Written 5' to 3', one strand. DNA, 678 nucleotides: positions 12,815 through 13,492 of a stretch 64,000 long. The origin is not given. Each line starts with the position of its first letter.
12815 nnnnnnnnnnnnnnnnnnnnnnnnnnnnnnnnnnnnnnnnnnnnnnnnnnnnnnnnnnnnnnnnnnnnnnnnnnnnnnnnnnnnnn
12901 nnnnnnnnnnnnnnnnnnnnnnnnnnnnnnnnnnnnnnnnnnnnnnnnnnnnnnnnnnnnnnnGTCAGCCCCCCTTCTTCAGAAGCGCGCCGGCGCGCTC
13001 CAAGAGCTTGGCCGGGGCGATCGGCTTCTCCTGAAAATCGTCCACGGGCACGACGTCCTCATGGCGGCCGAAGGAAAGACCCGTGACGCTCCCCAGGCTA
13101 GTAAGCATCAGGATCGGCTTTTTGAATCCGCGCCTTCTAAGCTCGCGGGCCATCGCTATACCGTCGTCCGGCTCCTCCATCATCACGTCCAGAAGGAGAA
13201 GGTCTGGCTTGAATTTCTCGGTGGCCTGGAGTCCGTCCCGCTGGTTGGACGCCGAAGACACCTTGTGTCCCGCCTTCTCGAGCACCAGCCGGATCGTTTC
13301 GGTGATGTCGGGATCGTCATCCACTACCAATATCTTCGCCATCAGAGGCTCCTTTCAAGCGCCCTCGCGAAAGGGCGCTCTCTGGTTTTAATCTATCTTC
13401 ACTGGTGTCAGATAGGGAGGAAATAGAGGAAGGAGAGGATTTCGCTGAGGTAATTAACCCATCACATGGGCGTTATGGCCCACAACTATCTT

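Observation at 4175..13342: Self-contained [FeFe]-hydrogenase module with an orphan receiver first and a GAF histidine kinase between hydA and hydG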

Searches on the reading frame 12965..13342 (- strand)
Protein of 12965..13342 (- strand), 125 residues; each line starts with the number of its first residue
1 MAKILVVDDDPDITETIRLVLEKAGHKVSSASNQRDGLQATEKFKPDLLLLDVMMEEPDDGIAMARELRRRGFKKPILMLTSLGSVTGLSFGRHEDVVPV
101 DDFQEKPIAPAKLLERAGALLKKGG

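Call 3: search_protein_families(library=pfam, proteins=[window:12965-13342:-])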
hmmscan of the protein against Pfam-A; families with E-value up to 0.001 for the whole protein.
window:12965-13342:- (125 aa): 1 family
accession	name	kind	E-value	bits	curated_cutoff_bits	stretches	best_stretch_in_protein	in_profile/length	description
PF00072.30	Response_reg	-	2.8e-19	69.8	30.2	1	4-116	1-109/111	Response regulator receiver domain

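Call 5: search_protein_families(library=ncbifam, proteins=[window:12965-13342:-])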
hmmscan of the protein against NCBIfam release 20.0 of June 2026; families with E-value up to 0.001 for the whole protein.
window:12965-13342:- (125 aa): 81 families (the best 25 are shown)
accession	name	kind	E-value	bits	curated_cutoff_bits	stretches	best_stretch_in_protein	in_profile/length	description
NF040689.1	MtrAB_MtrA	equivalog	1e-18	67.5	300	1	4-122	1-114/219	MtrAB system response regulator MtrA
NF040534.1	resp_reg_YycF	equivalog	2.5e-18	66.2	340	1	3-122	2-116/231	response regulator YycF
NF045944.1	ResRegRpaBCyano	equivalog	3.7e-18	65.7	330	1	5-123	1-114/229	response regulator transcription factor RpaB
TIGR02154.1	PhoB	equivalog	2.6e-17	62.9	296.2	1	2-123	3-122/226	phosphate regulon transcriptional regulator PhoB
NF041733.1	resp_reg_CseB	equivalog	6.7e-17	61.6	350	1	3-123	2-117/228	two-component system response regulator CseB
NF007005.1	PRK09468.1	equivalog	1.1e-16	60.9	331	1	2-123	4-121/237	osmolarity response regulator transcription factor OmpR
NF053854.1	RespRegPhoBBctds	equivalog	1.5e-15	57.2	270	1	4-123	1-117/225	two-component system response regulator PhoB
NF008199.0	PRK10955.1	equivalog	8.3e-15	55.3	341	1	1-123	1-117/232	envelope stress response regulator transcription factor CpxR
TIGR01387.1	cztR_silR_copR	subfamily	3.8e-14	52.9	279.2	1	4-123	1-116/218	heavy metal response regulator transcription factor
NF033120.0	vanR_FM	exception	4.5e-14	52.7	460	1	3-122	5-119/231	vancomycin resistance response regulator transcription factor, VanR-F/VanR-M family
NF033117.2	vanR_ACDEGLN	exception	1.3e-13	51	350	1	4-122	1-114/226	VanR-ABDEGLN family response regulator transcription factor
NF051870.1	NAssimRespRegNtrX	equivalog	4.2e-13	49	600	1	1-113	1-111/452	nitrogen assimilation response regulator NtrX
NF010076.0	PRK13557.1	subfamily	9.3e-13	47.4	631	1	3-120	417-532/540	histidine kinase famiy protein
NF047793.1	ResRegPgtA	equivalog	1.2e-12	47.5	650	1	3-121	7-121/414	two-component system response regulator PgtA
NF007977.0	PRK10701.1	equivalog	1.9e-12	47.2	330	1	1-87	1-85/241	two-component system response regulator RstA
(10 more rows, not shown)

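Call 64: find_homologous_proteins(query=window:12965-13342:-, max_evalue=1e-20)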
Query window:12965-13342:- (125 aa): 2376 proteins with E <= 1e-20 among 6699 candidates; the best 120 are listed.
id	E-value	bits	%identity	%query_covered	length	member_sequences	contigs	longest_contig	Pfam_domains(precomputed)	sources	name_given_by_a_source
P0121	4.1e-73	261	100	100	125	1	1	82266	PF00072.31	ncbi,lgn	-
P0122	7.6e-65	234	90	100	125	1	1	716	PF00072.31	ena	-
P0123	3.7e-64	232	90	100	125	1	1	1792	PF00072.31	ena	-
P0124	7.8e-64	231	90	100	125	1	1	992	PF00072.31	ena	-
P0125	1.7e-58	214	83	98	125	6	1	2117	PF00072.31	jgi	jgi:DNA-binding response OmpR family regulator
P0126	1.2e-48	182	70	98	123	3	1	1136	PF00072.31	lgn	-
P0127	1.2e-48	182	68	98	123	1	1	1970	PF00072.31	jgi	jgi:DNA-binding response OmpR family regulator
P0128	1.3e-48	182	67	100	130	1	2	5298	PF00072.31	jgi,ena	-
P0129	1.5e-48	182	67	100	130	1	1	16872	PF00072.31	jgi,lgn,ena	-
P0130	1.7e-47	178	65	100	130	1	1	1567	PF00072.31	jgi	-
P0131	2.0e-47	178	67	98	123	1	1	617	PF00072.31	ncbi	-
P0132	5.5e-47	177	68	100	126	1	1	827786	PF00072.31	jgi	-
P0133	1.4e-46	175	67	98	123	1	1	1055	PF00072.31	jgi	jgi:DNA-binding response OmpR family regulator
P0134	3.6e-46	174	68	100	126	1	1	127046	PF00072.31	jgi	-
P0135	6.7e-46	173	66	98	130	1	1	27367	PF00072.31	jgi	jgi:DNA-binding response OmpR family regulator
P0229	1.9e-42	162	61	98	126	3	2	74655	PF00072.31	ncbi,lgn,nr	ncbi:MAG: response regulator [Deltaproteobacteria bacterium]|nr:response regulator [Deltaproteobacte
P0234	2.3e-42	162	62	98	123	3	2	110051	PF00072.31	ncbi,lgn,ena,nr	ncbi:MAG TPA: response regulator [Phycisphaerales bacterium]|nr:response regulator [Phycisphaerales 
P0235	2.4e-42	162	60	98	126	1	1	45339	PF00072.31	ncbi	ncbi:MAG: response regulator transcription factor [Candidatus Krumholzibacteriia bacterium]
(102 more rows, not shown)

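Call 65: find_encoding_contigs(protein=P0234, flank=9000, max_places=1)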
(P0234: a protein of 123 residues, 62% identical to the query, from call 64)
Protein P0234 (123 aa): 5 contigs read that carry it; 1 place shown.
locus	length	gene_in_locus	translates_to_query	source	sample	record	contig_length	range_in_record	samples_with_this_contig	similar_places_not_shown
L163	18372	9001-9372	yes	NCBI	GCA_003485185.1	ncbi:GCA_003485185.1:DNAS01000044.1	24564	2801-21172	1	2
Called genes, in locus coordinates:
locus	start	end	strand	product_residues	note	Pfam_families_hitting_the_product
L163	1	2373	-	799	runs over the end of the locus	PF00331:Glyco_hydro_10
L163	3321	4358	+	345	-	PF00356:LacI, PF00532:Peripla_BP_1, PF13377:Peripla_BP_3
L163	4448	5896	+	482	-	-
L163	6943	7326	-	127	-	PF01288:HPPK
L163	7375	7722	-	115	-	PF02152:FolB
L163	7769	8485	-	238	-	PF00106:adh_short, PF01370:Epimerase (faint), PF08659:KR, PF23441:SDR (weak), PF13561:adh_short_C2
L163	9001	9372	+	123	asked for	PF00072:Response_reg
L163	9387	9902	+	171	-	PF01257:2Fe-2S_thioredx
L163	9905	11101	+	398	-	PF01512:Complex1_51K, PF10531:SLBB, PF22461:SLBB_2 (faint), PF10589:NADH_4Fe-4S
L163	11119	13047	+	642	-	PF00111:Fer2, PF13510:Fer2_4, PF10588:NADH-G_4Fe-4S_3, PF12838:Fer4_7 (weak), PF22117:Fer4_Nqo3, PF02906:Fe_hyd_lg_C, PF02256:Fe_hyd_SSU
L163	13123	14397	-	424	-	PF05201:GlutR_N, PF03807:F420_oxidored (faint), PF01488:Shikimate_DH, PF00745:GlutR_dimer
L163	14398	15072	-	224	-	PF07992:Pyr_redox_2 (faint), PF13241:NAD_binding_7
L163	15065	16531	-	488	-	PF04715:, PF00425:Chorismate_bind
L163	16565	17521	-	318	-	-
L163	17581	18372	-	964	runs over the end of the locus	PF19543:GH123_N (faint), PF22680:Glyco_hydro_123_N_2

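Call 66: find_encoding_contigs(protein=P0229, flank=9000, max_places=1)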
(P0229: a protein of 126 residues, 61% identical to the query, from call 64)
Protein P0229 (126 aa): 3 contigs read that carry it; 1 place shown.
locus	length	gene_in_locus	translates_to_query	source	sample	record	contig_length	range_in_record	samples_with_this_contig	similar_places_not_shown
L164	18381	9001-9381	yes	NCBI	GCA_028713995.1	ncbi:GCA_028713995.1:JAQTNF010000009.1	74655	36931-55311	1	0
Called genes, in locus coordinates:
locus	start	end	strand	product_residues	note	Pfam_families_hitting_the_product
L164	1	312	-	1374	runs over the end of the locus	PF04563:RNA_pol_Rpb2_1, PF04561:RNA_pol_Rpb2_2, PF04565:RNA_pol_Rpb2_3, PF10385:RNA_pol_Rpb2_45, PF00562:RNA_pol_Rpb2_6, PF04560:RNA_pol_Rpb2_7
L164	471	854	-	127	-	PF16320:Ribosomal_L12_N, PF00542:Ribosomal_L12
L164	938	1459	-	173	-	PF00466:Ribosomal_L10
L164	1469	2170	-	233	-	PF00687:Ribosomal_L1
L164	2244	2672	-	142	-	PF03946:Ribosomal_L11_N, PF00298:Ribosomal_L11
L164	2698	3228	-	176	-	PF02357:NusG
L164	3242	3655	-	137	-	PF00584:SecE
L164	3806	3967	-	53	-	PF00471:Ribosomal_L33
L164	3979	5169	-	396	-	PF00009:GTP_EFTU, PF03144:GTP_EFTU_D2, PF03143:GTP_EFTU_D3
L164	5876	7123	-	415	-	PF00579:tRNA-synt_1b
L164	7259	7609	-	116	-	-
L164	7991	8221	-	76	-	-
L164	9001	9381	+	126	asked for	PF00072:Response_reg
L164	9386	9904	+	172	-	PF01257:2Fe-2S_thioredx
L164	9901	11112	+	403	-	PF01512:Complex1_51K, PF10531:SLBB (weak), PF10589:NADH_4Fe-4S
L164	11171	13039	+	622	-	PF00111:Fer2, PF13510:Fer2_4, PF10588:NADH-G_4Fe-4S_3, PF22117:Fer4_Nqo3, PF02906:Fe_hyd_lg_C, PF02256:Fe_hyd_SSU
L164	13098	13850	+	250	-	-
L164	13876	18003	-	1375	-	-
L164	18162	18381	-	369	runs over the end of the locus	-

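Call 67: find_encoding_contigs(protein=P0235, flank=9000, max_places=1)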
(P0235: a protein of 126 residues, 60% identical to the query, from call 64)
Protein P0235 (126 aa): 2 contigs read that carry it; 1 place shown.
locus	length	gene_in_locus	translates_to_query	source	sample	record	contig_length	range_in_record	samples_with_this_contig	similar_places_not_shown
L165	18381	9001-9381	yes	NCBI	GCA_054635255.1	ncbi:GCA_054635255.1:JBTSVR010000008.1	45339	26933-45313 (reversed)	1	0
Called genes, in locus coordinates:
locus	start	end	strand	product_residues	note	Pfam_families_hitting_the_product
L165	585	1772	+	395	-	PF00557:Peptidase_M24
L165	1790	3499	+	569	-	PF00474:SSF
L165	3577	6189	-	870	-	PF13860:FlgD_ig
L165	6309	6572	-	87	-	-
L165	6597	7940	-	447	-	PF01590:GAF, PF13185:GAF_2, PF00512:HisKA, PF02518:HATPase_c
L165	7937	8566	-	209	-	PF06971:Put_DNA-bind_N, PF01408:GFO_IDH_MocA (weak), PF02629:CoA_binding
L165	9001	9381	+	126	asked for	PF00072:Response_reg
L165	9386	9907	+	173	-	PF01257:2Fe-2S_thioredx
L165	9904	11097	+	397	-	PF01512:Complex1_51K, PF10531:SLBB (weak), PF10589:NADH_4Fe-4S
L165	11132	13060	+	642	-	PF00111:Fer2, PF13510:Fer2_4, PF10588:NADH-G_4Fe-4S_3, PF12838:Fer4_7, PF13187:Fer4_9 (weak), PF22117:Fer4_Nqo3, PF02906:Fe_hyd_lg_C, PF02256:Fe_hyd_SSU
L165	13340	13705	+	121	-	-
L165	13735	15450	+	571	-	PF11853:DUF3373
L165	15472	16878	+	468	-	PF14522:Cytochrome_C7 (faint), PF11783:Cytochrome_cB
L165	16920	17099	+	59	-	-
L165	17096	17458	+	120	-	-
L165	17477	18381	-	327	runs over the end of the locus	PF08100:Dimerisation (faint), PF08241:Methyltransf_11 (faint), PF00891:Methyltransf_2, PF13489:Methyltransf_23, PF05175:MTS (weak), PF08242:Methyltransf_12, PF13649:Methyltransf_25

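Call 73: predict_structure(alignment_id=A3)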
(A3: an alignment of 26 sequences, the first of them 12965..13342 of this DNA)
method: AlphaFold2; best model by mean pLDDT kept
length: 125 residues; sequences in the alignment: 26
mean_pLDDT: 86.4   pTM: 0.81
mean pLDDT of the five models: 86.4, 86.4, 85.5, 85.2, 84.2
residues with pLDDT >= 90: 81; 70-90: 27; 50-70: 7; < 50: 10
segments of 3 or more residues with pLDDT < 50: 85-90, 92-94
pLDDT, mean of each block of 10 residues (from residue 1): 95 94 97 95 96 87 91 93 55 60 87 93 73
secondary structure, 60 per line:
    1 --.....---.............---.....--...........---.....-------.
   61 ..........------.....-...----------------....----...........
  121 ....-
elements in order: E3-7 H11-23 E27-31 H34-44 E48-52 H60-70 E77-81 E102-105 H110-124

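Call 75: search_protein_representatives(alignment_id=A3)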
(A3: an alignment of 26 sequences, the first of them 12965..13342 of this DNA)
Query: 26 sequences, 126 profile positions. Proteins with E-value up to 0.001 (for the whole library): 425697; up to 1e-10: 39665; up to 1e-30: 167. The best 150 are listed.
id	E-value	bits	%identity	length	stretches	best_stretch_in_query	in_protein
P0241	5.3e-55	200.9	-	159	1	2-124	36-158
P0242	7.4e-54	197.2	-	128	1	1-125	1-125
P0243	9.5e-54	196.8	-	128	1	1-125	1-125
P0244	1.2e-52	193.3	-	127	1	1-123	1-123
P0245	2.6e-51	189.0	-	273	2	3-122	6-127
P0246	2.1e-50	186.0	-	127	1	1-124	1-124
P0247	5.1e-48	178.3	-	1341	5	3-123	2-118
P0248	3.9e-47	175.5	-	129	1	1-124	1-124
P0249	1.7e-46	173.4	-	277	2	2-120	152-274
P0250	8.0e-45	168.0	-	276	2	2-122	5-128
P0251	2.1e-44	166.6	-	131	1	1-93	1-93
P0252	2.2e-44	166.6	-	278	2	4-123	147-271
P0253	1.8e-43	163.6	-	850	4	3-101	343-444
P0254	3.1e-43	162.8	-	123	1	1-123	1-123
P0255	6.2e-43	161.9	-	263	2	3-123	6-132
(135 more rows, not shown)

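Call 76: fold_search(model_id=the predicted structure, library=pdb)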
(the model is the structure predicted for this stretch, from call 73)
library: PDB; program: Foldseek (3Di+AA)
matches with E <= 10: 1713; with E <= 0.001: 587
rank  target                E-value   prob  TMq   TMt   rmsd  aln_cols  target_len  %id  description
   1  1nxp                  3.0e-11  1.00  0.80  0.84   3.2       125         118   35  MicArec pH4.5 (released 2004-02-17)
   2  8fk2_A                9.6e-11  1.00  0.85  0.88   2.1       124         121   34  The N-terminal VicR from Streptococcus mutans (released 2023-10-25)
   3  9dvt_R                1.2e-10  1.00  0.84  0.46   2.4       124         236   35  Cryo-EM structure of RpaA bound to PkaiBC DNA and the CTD of the alpha subunit of RNAP from the cyanobacterium Synecho (released 2025-10-15)
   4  3f6p                  1.4e-10  1.00  0.85  0.89   2.1       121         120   35  Crystal Structure of unphosphorelated receiver domain of YycF (released 2010-03-02)
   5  1nxo                  1.8e-10  1.00  0.79  0.85   3.2       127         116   34  MicArec pH7.0 (released 2004-02-17)
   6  2a9o                  2.0e-10  1.00  0.79  0.84   3.3       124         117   35  Crystal structures of an activated YycF homologue, the essential response regulator from S.pneumoniae in complex with Be (released 2006-09-26)
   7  1mvo                  2.0e-10  1.00  0.81  0.83   3.3       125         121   37  Crystal structure of the PhoP receiver domain from Bacillus subtilis (released 2002-10-16)
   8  5hm6_A                4.0e-10  1.00  0.76  0.80   3.5       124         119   34  N-terminal domain of BfmR from Acinetobacter baumannii (released 2017-01-18)
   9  1nxx                  4.9e-10  1.00  0.76  0.83   3.3       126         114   33  MicArec pH 5.5 (released 2004-02-17)
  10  1nxt                  6.8e-10  1.00  0.78  0.84   3.2       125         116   35  MicArec pH 4.0 (released 2004-02-17)
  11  9dvt_S                6.8e-10  1.00  0.83  0.46   2.5       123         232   35  Cryo-EM structure of RpaA bound to PkaiBC DNA and the CTD of the alpha subunit of RNAP from the cyanobacterium Synecho (released 2025-10-15)
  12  1nxs                  1.0e-09  1.00  0.80  0.85   3.2       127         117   34  MicArec pH4.9 (released 2004-02-17)
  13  3nhz_C                1.1e-09  1.00  0.81  0.85   2.6       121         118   33  Structure of N-terminal Domain of MtrA (released 2010-08-11)
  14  9xzo                  1.2e-09  1.00  0.79  0.82   2.8       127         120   34  Crystal structure of AI-designed response regulator like protein M1X0B (released 2025-10-01)
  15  5ed4_E                1.4e-09  1.00  0.83  0.48   2.8       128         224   33  Structure of a PhoP-DNA complex (released 2016-04-27)
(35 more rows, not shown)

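Call 79: search_protein_families(library=pfam, proteins=[L165:6309-6572:-, L164:13098-13850:+], max_evalue=0.001)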
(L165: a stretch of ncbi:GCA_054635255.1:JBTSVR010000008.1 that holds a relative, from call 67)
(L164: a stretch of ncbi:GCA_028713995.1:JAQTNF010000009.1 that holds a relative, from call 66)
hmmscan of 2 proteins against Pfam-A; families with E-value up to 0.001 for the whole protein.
L165:6309-6572:- (87 aa): 1 family
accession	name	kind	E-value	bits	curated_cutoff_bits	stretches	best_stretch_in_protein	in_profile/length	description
PF21699.3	TM1266-like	-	0.00017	21.9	27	1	6-78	4-72/74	Iron-only hydrogenase system regulator, putative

L164:13098-13850:+ (250 aa): 0 families
